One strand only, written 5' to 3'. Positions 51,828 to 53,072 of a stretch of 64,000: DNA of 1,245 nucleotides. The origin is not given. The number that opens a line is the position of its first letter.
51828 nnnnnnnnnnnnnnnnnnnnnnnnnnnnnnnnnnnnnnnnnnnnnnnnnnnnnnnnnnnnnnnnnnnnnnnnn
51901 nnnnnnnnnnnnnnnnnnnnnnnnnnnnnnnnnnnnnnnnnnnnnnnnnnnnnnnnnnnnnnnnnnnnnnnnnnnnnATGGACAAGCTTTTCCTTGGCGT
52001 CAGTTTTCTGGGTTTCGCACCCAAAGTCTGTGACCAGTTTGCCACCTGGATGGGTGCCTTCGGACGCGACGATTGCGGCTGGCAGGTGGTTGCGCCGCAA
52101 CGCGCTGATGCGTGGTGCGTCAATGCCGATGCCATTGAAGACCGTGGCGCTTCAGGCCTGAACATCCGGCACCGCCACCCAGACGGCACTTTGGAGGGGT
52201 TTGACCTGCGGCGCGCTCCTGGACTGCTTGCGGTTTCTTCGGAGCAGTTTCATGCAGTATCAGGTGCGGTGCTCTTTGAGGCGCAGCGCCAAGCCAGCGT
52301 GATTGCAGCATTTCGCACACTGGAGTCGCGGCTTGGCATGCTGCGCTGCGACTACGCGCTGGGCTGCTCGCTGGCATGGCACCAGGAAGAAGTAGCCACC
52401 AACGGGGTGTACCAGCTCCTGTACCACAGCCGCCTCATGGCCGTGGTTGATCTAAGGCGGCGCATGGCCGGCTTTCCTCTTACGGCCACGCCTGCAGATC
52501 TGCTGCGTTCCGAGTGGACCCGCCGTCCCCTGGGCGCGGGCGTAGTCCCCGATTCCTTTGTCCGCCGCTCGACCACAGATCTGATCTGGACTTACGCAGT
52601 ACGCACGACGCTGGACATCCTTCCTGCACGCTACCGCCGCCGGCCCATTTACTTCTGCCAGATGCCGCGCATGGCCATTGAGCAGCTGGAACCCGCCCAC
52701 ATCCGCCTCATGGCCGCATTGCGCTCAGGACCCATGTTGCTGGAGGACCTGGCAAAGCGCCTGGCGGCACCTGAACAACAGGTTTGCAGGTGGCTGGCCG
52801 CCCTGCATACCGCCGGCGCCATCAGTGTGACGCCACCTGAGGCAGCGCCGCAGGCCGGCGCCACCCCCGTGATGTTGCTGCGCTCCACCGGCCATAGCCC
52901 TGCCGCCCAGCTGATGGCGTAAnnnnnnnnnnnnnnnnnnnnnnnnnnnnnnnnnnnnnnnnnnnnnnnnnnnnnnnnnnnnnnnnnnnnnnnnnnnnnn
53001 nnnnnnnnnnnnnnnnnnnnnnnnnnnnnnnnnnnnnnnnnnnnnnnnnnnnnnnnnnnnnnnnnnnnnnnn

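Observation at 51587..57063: Three-gene cassette splits the conserved yraN-SIS-BON locus: unknown protein + eroded kinase core + SARP-STAND-TPR protein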

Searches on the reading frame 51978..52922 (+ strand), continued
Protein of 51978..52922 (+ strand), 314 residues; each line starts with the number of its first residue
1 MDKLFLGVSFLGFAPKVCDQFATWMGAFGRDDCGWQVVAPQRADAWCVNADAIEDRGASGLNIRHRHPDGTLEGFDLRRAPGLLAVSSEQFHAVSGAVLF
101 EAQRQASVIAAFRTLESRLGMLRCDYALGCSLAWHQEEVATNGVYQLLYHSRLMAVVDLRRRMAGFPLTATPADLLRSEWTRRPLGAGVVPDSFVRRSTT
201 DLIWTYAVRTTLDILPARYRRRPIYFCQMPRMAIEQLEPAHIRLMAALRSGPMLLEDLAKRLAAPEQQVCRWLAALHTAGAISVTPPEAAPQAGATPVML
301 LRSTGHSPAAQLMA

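Call 53: find_related_loci(query=A1, collection=metagenome_contigs, flank=7000)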
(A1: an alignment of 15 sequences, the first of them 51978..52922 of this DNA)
Query A1 (314 aa) in metagenome_contigs; peptide patterns used: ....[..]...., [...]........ (x = any residue, [..] = any of these).
323 stretches matched a pattern; 3 encode a relative of the query (tblastn E <= 1e-3); 3 distinct loci.
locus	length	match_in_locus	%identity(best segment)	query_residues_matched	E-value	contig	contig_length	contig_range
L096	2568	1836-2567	94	1-244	2e-168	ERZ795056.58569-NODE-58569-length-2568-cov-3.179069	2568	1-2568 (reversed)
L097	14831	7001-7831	84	1-277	1e-162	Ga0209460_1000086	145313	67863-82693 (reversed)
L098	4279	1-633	93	104-314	6e-132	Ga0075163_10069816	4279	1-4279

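Call 54: find_encoding_contigs(protein=P0004, flank=8000, max_places=1)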
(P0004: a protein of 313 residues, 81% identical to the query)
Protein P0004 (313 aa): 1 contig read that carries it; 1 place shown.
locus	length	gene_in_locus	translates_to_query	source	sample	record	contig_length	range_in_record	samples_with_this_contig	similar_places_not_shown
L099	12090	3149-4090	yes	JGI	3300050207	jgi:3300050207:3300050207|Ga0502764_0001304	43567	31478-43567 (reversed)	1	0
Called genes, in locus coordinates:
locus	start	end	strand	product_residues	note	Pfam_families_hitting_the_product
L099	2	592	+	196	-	?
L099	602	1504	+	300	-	PF01488:Shikimate_DH (weak), PF02826:2-Hacid_dh_C (weak), PF03446:NAD_binding_2, PF03807:F420_oxidored, PF14833:NAD_binding_11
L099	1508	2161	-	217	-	PF04972:BON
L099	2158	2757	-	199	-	PF13580:SIS_2, PF01380:SIS (weak)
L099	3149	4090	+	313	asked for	-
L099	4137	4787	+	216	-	PF02518:HATPase_c (weak)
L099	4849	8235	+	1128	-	PF03704:BTAD, PF13191:AAA_16 (weak), PF05729:NACHT (faint)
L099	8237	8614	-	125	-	PF02021:UPF0102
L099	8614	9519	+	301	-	PF00590:TP_methylase, PF23016:RsmI_C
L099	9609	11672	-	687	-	PF17764:PriA_3primeBD, PF00270:DEAD, PF04851:ResIII, PF00271:Helicase_C (faint), PF18319:Zn_ribbon_PriA, PF18074:PriA_C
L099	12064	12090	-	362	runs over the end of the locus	PF01208:URO-D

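Call 55: find_encoding_contigs(protein=P0013, flank=8000, max_places=1)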
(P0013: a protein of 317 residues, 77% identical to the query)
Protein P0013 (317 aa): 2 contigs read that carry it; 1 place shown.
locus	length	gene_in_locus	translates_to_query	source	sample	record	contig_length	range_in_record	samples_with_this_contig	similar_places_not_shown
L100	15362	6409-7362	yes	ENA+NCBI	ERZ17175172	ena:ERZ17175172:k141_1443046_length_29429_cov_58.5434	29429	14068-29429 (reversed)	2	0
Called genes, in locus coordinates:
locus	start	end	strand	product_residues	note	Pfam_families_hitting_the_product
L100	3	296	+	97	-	?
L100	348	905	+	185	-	PF12276:DUF3617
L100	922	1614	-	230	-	PF01168:Ala_racemase_N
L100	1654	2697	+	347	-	PF00437:T2SSE, PF13555:AAA_29 (weak)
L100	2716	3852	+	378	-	PF00437:T2SSE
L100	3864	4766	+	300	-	PF01488:Shikimate_DH (weak), PF02826:2-Hacid_dh_C (weak), PF03446:NAD_binding_2, PF03807:F420_oxidored, PF14833:NAD_binding_11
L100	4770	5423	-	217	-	PF04972:BON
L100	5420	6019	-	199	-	PF13580:SIS_2, PF01380:SIS (weak)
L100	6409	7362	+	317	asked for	-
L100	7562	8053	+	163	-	PF02518:HATPase_c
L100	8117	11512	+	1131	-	PF03704:BTAD, PF13401:AAA_22 (faint)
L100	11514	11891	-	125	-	PF02021:UPF0102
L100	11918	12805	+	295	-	PF00590:TP_methylase, PF23016:RsmI_C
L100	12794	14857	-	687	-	PF17764:PriA_3primeBD, PF00270:DEAD, PF04851:ResIII, PF00271:Helicase_C (faint), PF18319:Zn_ribbon_PriA, PF18074:PriA_C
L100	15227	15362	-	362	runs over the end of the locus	PF01208:URO-D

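Call 56: find_encoding_contigs(protein=P0017, flank=8000, max_places=2)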
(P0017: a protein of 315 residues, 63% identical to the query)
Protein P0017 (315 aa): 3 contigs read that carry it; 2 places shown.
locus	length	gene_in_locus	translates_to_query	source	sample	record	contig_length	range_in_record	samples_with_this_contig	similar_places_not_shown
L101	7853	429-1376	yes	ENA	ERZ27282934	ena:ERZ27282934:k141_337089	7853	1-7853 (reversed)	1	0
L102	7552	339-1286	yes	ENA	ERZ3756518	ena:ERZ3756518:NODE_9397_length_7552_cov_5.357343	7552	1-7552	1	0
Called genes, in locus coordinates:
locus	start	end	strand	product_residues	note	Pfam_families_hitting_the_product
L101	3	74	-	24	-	?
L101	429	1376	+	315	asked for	-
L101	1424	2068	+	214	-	PF02518:HATPase_c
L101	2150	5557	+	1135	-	PF03704:BTAD, PF13191:AAA_16 (weak), PF13401:AAA_22 (weak)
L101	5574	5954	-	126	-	PF02021:UPF0102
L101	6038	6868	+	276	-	PF00590:TP_methylase, PF23016:RsmI_C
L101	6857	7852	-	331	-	?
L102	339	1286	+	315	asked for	-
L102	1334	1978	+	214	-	PF02518:HATPase_c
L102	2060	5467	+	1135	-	PF03704:BTAD, PF13191:AAA_16 (weak), PF13401:AAA_22 (weak)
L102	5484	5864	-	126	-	PF02021:UPF0102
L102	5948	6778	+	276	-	PF00590:TP_methylase, PF23016:RsmI_C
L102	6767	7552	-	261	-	?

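Call 57: find_encoding_contigs(protein=P0016, flank=8000, max_places=2)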
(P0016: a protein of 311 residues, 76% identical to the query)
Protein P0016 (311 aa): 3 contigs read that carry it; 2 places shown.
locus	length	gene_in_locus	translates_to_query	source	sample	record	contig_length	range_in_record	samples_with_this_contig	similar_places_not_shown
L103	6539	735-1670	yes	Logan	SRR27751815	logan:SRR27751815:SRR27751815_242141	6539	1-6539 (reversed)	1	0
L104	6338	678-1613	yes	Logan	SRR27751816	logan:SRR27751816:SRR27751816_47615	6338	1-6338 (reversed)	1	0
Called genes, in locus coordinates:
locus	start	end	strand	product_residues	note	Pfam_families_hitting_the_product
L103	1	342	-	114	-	?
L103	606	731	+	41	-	-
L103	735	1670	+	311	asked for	-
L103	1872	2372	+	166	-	PF02518:HATPase_c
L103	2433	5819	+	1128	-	PF03704:BTAD, PF13191:AAA_16, PF13401:AAA_22 (faint), PF05729:NACHT (faint)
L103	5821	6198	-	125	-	PF02021:UPF0102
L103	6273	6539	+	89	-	?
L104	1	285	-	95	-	?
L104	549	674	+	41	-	-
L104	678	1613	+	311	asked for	-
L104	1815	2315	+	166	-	PF02518:HATPase_c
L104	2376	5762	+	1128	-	PF03704:BTAD, PF13191:AAA_16, PF13401:AAA_22 (faint), PF05729:NACHT (faint)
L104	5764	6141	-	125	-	PF02021:UPF0102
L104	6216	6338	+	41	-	?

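Call 64: search_solved_structures(query=A3, max_evalue=10, show_alignments=0)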
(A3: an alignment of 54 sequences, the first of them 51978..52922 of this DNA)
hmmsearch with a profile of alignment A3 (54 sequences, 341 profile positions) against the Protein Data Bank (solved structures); distinct sequences matched with E-value up to 10: 19.
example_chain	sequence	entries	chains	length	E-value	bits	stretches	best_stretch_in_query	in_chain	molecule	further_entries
8g5s_A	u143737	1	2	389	0.005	19.1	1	241-295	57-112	TnmJ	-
2lkp_A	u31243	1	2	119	0.021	17.1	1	235-282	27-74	HTH-type transcriptional regulator NmtR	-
3jth_A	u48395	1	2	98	0.026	16.8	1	237-290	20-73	Transcription activator HlyU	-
5znx_A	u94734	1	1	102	0.027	16.7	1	237-290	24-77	Transcriptional activator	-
13ct_A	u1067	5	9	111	0.078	15.2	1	228-288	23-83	Transcriptional regulator, ArsR family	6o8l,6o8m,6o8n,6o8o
6o8k_A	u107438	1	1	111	0.08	15.2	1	228-288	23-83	Transcriptional regulator, ArsR family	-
7wdq_A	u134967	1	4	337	0.11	14.7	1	238-295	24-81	SAM-dependent MTHB methyltransferase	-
7wdw_A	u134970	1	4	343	0.11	14.7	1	238-295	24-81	DSYB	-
2oqg_A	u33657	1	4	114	0.16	14.2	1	233-285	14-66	Possible transcriptional regulator, ArsR family protein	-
1uly_A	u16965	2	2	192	0.17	14.1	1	229-289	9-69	hypothetical protein PH1932 | hypothetical transcription regulator protein, PH1932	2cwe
6z35_A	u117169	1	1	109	0.19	13.9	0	95-128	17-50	Maquette 2-1ip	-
2kko_A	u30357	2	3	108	0.23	13.6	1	227-292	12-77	POSSIBLE TRANSCRIPTIONAL REGULATORY PROTEIN (POSSIBLY ARSR-FAMILY) | Possible transcriptional regulatory arsR-family protein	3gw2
4omy_A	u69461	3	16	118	0.24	13.6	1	238-289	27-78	NolR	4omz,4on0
5tgw_A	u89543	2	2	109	0.39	12.9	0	99-128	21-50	PS1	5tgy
2mlg_A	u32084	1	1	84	0.5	12.6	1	237-284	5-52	Sulfolobus transcription factor 76 aminoacid protein, Stf76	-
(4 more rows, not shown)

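Call 73: predict_structure(alignment_id=A5)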
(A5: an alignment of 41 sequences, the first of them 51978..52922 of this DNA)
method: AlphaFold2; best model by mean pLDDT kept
length: 314 residues; sequences in the alignment: 41
mean_pLDDT: 87.0   pTM: 0.82
mean pLDDT of the five models: 87.0, 86.5, 86.3, 86.2, 86.0
residues with pLDDT >= 90: 212; 70-90: 69; 50-70: 8; < 50: 25
segments of 3 or more residues with pLDDT < 50: 290-314
pLDDT, mean of each block of 10 residues (from residue 1): 89 93 88 89 94 88 87 88 92 92 96 94 95 78 89 93 94 93 80 93 93 94 96 88 96 98 96 94 84 37 35 33
secondary structure, 60 per line:
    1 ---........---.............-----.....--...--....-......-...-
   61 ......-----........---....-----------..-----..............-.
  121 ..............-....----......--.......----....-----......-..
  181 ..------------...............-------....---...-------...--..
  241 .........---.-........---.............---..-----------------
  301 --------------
elements in order: E4-11 H15-27 E33-37 E45-48 E53-55 E61-66 E72-76 E83-86 H105-118 H120-134 H136-139 E144-149 E152-158 E163-166 H172-177 E179-182 E195-198 H199-209 H217-220 E224-226 H239-249 H255-262 H266-278

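Call 75: fold_search(model_id=the predicted structure, library=pdb)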
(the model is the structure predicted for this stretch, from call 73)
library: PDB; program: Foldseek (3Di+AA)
matches with E <= 10: 877; with E <= 0.001: 1
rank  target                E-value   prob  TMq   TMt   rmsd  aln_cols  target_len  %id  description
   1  6oaq_B                7.4e-04  0.72  0.22  0.22  18.2       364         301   12  Crystal structure of a dual sensor histidine kinase in BeF3- bound state (released 2019-09-18)
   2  6ob8_A                2.6e-03  0.47  0.21  0.22  19.8       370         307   12  Crystal structure of a dual sensor histidine kinase in green light illuminated state (released 2019-09-18)
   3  6oaq_A                2.6e-03  0.35  0.18  0.19  19.5       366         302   11  Crystal structure of a dual sensor histidine kinase in BeF3- bound state (released 2019-09-18)
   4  6ob8_B                2.7e-03  0.54  0.21  0.22  18.5       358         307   12  Crystal structure of a dual sensor histidine kinase in green light illuminated state (released 2019-09-18)
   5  6oap_B                3.1e-03  0.44  0.21  0.21  18.7       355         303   13  Crystal structure of a dual sensor histidine kinase in the green-light absorbing Pg state (released 2019-09-18)
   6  2cou_MODEL_1_A        2.5e-02  0.93  0.16  0.38   6.3       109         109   11  Solution structure of the second BRCT domain of epithelial cell transforming 2 (released 2005-11-18)
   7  7m4s_B                3.3e-02  0.07  0.11  0.11  18.8       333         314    8  Crystal structure of macrocyclase AMdnB from Anabaena sp. PCC 7120 (released 2021-11-03)
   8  8vc9_E                4.0e-02  0.54  0.19  0.17  10.5       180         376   10  Hybrid response regulator LvrB from Leptospira / phosphorylated REC form (released 2024-12-18)
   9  7m4s_A                4.2e-02  0.07  0.13  0.13  18.2       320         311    9  Crystal structure of macrocyclase AMdnB from Anabaena sp. PCC 7120 (released 2021-11-03)
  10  4g86_A                6.0e-02  0.69  0.19  0.21   6.9       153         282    7  Crystal structure of the redox-active cofactor DBMIB bound to the full length circadian clock protein KaiA from Synech (released 2012-10-24)
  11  5o8y_H                8.6e-02  0.44  0.22  0.31  19.4       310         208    9  Conformational dynamism for DNA interaction in Salmonella typhimurium RcsB response regulator. (released 2017-11-15)
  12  1a04_A                8.6e-02  0.35  0.20  0.29  14.3       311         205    7  THE STRUCTURE OF THE NITRATE/NITRITE RESPONSE REGULATOR PROTEIN NARL IN THE MONOCLINIC C2 CRYSTAL FORM (released 1998-03-18)
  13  3q7s_A                9.2e-02  0.80  0.21  0.50   8.3       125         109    9  2.1A resolution structure of the ChxR receiver domain containing I3C from Chlamydia trachomatis (released 2011-07-20)
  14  1i7l_A                9.7e-02  0.13  0.16  0.16  20.3       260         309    5  CRYSTAL STRUCTURE ANALYSIS OF THE COMPLEX OF THE C DOMAIN OF SYNAPSIN II FROM RAT WITH ATP (released 2003-07-01)
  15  5zkp                  1.1e-01  0.33  0.18  0.14   7.9       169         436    8  Crystal structure of the human platelet-activating factor receptor in complex with SR 27417 (released 2018-06-20)
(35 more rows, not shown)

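Call 95: search_dna_similar(query=window:51978-52922:+, collection=plasmids, mode=protein, max_rows=10)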
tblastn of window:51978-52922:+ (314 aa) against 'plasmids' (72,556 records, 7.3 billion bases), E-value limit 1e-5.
No match.

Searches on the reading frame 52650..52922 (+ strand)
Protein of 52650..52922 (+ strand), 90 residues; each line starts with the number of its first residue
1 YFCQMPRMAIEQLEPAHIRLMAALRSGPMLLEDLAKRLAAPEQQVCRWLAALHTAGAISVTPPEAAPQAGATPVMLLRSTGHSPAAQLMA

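Call 71: search_protein_families(library=pfam, proteins=[window:52650-52922:+], max_evalue=10)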
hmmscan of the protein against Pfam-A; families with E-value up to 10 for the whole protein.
window:52650-52922:+ (90 aa): 14 families
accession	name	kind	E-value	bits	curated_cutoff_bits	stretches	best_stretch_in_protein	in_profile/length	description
PF17782.7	DprA_WH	-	0.00032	21.1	22.9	1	6-60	3-57/61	DprA winged helix domain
PF12802.13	MarR_2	-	0.0049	17.4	27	1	12-63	2-55/61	MarR family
PF22451.2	NirdL-like_HTH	-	0.061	13.4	27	1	33-58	21-46/47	Siroheme decarboxylase NirDL-like HTH domain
PF13545.12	HTH_Crp_2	-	0.068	13.6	27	1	28-59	22-53/70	Crp-like helix-turn-helix domain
PF25213.1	HVO_A0261_N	-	0.071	13.4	35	1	15-58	11-54/86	HVO_A0261 N-terminal domain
PF05331.17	DUF742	-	0.072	13.4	27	1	11-77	39-104/114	Protein of unknown function (DUF742)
PF25212.1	HVO_A0114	-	0.078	13.2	27.6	1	11-61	18-69/84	HVO_A0114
PF18606.7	HTH_53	-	0.1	12.7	30.6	1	25-50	13-38/62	Zap helix turn helix N-terminal domain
PF13551.12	HTH_29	-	0.11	13.1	28.1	1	31-62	15-46/64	Winged helix-turn helix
PF12840.13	HTH_20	-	0.11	12.9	27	1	15-48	4-38/51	Helix-turn-helix domain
PF01978.25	TrmB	-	0.12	12.7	25.6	1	24-62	18-56/68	Sugar-specific transcriptional regulator TrmB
PF13384.12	HTH_23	-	0.12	12.6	24.6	1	32-56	21-45/50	Homeodomain-like domain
PF24270.1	HTH_Cmi2_C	-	0.13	12.9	27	1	18-58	78-118/125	Cmi2, C-terminal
PF21476.4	PF0610-like_N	-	0.15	12.7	33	1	19-47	5-33/50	PF0610-like, N-terminal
